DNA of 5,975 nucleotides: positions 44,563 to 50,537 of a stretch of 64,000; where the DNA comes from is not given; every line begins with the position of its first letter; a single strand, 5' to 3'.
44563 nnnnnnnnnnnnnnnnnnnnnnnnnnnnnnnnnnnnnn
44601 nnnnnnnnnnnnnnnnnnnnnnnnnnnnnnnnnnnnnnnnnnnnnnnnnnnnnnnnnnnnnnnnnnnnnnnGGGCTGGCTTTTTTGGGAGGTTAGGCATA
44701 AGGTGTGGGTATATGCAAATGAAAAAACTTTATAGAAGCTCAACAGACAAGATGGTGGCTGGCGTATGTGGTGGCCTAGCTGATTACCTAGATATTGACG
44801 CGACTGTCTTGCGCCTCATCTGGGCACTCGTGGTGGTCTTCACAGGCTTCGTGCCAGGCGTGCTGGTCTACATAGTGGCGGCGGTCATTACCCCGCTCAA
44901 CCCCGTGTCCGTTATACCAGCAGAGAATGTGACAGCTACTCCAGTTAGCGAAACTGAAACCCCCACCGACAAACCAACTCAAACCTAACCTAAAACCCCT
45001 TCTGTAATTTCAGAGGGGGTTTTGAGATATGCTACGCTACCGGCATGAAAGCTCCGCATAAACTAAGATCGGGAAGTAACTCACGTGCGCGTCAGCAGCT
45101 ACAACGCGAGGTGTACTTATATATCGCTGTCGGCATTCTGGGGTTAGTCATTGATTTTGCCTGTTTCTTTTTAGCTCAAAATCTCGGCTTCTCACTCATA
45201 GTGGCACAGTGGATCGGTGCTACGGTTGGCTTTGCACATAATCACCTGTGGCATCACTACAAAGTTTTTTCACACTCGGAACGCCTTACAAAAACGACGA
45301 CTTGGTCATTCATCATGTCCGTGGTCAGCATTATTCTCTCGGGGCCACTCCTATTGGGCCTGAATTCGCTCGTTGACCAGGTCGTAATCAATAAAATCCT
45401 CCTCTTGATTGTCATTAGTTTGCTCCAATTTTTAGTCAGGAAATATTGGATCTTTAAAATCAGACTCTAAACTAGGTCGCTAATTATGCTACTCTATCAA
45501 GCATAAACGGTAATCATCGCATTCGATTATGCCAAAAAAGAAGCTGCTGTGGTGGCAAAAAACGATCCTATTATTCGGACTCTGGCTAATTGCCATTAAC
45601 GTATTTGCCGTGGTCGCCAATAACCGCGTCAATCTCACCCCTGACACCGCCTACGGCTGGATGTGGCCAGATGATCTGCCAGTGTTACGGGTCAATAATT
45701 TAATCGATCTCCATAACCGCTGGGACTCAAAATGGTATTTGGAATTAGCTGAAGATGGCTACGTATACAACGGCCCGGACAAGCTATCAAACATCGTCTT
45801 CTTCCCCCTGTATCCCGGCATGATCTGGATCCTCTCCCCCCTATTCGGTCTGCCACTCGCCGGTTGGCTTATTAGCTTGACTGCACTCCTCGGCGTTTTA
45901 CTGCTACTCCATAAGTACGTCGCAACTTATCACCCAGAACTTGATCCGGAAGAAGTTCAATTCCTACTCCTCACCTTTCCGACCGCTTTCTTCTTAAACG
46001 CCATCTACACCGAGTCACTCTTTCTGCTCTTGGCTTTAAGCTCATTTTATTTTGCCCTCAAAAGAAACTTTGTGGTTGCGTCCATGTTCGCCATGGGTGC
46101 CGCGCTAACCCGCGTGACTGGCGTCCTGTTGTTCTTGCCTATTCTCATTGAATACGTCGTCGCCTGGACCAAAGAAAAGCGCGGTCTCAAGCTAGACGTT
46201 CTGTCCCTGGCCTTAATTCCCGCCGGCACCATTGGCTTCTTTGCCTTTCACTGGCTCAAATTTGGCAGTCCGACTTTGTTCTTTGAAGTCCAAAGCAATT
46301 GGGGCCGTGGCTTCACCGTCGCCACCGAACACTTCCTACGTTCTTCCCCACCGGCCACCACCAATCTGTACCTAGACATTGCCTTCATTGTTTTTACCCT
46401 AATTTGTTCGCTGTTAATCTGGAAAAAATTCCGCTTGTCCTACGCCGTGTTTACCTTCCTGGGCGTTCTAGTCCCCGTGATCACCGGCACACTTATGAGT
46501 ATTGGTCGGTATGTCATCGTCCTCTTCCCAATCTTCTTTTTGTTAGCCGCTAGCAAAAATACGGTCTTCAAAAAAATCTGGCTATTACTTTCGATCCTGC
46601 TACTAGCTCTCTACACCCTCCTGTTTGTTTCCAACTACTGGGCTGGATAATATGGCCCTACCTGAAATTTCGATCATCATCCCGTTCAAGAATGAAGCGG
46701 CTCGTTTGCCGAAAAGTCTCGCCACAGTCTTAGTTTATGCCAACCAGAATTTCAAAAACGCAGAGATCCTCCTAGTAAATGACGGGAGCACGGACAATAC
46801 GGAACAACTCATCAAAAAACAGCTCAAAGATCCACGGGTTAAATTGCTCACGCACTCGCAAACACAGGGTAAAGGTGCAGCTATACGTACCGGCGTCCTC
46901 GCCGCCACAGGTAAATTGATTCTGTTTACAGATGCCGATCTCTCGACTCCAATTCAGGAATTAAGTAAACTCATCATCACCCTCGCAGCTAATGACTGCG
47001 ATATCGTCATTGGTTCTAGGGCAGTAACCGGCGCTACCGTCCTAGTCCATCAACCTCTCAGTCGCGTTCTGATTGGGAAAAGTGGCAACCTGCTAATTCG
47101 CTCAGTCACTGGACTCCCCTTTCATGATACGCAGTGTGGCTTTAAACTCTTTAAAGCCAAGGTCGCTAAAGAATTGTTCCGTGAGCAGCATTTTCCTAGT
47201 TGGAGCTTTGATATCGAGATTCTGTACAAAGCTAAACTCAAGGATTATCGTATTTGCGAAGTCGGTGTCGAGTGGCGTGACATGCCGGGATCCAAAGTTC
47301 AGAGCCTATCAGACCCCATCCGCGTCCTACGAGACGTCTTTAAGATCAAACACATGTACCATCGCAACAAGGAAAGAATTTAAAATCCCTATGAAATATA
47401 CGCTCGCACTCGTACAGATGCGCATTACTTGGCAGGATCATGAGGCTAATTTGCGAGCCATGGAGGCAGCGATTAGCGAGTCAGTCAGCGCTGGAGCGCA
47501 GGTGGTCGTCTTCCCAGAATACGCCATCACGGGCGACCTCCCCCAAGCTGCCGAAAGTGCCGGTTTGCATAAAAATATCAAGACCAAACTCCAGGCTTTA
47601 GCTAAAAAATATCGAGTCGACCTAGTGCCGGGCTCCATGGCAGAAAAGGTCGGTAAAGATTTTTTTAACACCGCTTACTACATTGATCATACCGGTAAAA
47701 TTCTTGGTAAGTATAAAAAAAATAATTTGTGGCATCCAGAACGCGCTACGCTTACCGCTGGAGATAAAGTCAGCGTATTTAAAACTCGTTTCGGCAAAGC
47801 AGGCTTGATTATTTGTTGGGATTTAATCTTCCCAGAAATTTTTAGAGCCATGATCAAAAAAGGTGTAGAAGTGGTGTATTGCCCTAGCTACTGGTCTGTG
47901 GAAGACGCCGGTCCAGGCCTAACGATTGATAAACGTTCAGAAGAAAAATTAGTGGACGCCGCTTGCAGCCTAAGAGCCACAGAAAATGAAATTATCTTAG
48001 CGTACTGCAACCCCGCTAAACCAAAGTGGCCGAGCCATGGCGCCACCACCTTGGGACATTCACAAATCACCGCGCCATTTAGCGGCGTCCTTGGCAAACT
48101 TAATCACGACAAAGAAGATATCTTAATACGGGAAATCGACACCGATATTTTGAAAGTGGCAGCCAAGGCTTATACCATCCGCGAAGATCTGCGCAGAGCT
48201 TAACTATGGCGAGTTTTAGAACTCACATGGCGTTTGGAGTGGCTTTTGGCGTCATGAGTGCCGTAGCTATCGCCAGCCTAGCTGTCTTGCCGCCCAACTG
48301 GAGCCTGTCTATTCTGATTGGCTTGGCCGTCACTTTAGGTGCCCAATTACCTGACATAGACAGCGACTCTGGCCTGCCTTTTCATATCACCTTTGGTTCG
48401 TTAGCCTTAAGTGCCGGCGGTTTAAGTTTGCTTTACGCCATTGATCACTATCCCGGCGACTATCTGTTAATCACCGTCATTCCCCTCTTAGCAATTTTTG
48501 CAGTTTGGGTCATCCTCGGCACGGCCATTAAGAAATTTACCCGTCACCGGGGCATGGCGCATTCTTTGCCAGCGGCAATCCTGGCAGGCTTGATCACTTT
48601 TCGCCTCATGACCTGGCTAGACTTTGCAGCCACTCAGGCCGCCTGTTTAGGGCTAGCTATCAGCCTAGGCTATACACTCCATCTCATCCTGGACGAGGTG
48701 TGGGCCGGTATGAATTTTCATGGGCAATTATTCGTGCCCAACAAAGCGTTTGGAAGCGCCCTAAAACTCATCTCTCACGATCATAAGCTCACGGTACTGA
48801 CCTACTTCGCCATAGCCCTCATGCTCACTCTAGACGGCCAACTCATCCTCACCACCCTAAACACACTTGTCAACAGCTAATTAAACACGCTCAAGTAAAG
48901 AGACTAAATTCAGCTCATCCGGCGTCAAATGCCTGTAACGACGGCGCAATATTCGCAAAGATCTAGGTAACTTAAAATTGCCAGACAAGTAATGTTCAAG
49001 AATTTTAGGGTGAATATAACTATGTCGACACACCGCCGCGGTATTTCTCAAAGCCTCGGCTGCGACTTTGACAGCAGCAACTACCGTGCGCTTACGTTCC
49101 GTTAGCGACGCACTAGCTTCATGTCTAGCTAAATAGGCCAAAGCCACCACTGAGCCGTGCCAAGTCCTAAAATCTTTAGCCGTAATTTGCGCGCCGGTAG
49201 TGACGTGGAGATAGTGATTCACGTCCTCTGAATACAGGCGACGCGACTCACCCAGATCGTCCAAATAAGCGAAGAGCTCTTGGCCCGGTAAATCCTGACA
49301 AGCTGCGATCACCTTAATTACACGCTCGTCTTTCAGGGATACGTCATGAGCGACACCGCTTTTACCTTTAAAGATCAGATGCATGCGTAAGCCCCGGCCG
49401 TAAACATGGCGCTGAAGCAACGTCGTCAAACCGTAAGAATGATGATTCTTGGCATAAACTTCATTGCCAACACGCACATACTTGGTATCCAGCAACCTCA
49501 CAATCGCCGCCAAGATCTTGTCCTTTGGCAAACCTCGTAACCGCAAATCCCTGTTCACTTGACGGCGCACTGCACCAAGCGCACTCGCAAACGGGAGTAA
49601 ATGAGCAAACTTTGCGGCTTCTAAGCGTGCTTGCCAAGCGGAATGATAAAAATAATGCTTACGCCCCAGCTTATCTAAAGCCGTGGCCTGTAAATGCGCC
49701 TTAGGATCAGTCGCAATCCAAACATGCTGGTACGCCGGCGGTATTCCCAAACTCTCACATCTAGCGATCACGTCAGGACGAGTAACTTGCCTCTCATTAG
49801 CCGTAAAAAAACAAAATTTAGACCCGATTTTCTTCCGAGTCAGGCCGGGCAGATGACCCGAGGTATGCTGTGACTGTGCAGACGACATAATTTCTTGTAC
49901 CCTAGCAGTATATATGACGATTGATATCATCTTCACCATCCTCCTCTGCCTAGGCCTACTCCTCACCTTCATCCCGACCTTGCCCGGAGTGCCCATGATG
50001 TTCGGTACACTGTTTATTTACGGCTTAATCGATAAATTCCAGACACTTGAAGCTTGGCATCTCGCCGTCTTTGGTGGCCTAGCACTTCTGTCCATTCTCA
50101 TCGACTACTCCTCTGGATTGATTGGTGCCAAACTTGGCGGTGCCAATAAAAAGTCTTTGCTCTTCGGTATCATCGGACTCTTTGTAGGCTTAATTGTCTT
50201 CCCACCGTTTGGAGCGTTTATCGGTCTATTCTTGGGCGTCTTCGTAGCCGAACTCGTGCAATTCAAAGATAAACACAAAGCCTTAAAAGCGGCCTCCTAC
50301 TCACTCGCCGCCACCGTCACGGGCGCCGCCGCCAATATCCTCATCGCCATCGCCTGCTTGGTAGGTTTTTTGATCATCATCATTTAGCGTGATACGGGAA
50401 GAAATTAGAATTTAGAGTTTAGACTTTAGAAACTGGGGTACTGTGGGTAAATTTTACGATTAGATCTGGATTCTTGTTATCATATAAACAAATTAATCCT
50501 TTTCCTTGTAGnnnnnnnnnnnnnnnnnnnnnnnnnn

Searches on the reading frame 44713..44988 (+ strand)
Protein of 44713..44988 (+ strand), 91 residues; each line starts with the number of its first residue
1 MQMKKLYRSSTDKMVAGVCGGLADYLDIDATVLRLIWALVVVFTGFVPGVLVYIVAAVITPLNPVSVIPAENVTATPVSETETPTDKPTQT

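Call 63: search_protein_families(library=pfam, proteins=[window:44713-44988:+], max_evalue=0.01)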
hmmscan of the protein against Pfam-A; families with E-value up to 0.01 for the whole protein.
window:44713-44988:+ (91 aa): 1 family
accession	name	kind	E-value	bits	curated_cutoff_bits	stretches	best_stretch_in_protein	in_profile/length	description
PF04024.17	PspC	-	3.5e-23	81.6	25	1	4-61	1-56/58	PspC domain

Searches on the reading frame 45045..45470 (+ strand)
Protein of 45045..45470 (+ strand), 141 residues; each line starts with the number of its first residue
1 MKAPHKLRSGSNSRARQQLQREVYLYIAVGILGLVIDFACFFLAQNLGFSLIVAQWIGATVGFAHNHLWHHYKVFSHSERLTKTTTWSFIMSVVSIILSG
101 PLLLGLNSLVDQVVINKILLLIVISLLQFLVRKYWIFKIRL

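Call 63: search_protein_families(library=pfam, proteins=[window:45045-45470:+], max_evalue=0.01)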
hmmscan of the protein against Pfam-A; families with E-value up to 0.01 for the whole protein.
window:45045-45470:+ (141 aa): 1 family
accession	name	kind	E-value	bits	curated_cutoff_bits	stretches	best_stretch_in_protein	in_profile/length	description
PF04138.20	GtrA_DPMS_TM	-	2.3e-13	50.8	26.1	1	26-137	2-117/117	GtrA/DPMS, transmembrane domain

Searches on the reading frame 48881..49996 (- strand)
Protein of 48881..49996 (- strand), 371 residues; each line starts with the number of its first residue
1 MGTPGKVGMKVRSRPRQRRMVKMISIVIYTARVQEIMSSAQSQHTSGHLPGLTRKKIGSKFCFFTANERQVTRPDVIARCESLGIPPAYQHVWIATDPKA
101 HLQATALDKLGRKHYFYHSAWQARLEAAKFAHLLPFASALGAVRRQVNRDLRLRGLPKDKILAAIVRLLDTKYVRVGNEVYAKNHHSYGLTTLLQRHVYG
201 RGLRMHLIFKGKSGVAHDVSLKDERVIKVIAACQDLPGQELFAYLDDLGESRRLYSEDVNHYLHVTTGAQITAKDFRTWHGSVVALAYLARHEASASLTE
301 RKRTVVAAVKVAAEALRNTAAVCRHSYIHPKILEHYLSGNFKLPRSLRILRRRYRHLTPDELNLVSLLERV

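Call 9: search_protein_families(library=pfam, proteins=[window:48881-49996:-], max_evalue=0.01)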
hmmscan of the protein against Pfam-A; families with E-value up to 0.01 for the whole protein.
window:48881-49996:- (371 aa): 2 families
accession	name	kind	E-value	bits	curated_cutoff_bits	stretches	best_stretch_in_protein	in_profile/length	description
PF01028.25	Topoisom_I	-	1.7e-31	109.8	23.7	1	121-332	4-202/228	Eukaryotic DNA topoisomerase I, catalytic core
PF21338.2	Top1B_N_bact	-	8.2e-17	61.1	27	1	60-108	1-49/49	Bacterial DNA topoisomerase IB, N-terminal domain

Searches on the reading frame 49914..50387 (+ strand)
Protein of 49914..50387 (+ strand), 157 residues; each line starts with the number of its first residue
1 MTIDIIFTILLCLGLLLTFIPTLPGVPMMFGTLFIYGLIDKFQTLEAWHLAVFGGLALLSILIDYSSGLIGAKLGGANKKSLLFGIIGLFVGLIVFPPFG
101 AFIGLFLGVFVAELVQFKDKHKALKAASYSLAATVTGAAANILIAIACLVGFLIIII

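Call 9: search_protein_families(library=pfam, proteins=[window:49914-50387:+], max_evalue=0.01)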
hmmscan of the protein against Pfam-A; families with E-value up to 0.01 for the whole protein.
window:49914-50387:+ (157 aa): 1 family
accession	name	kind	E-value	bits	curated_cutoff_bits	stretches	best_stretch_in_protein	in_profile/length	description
PF04306.18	DUF456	-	1.1e-31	110.4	29.4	1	19-154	1-137/139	Protein of unknown function (DUF456)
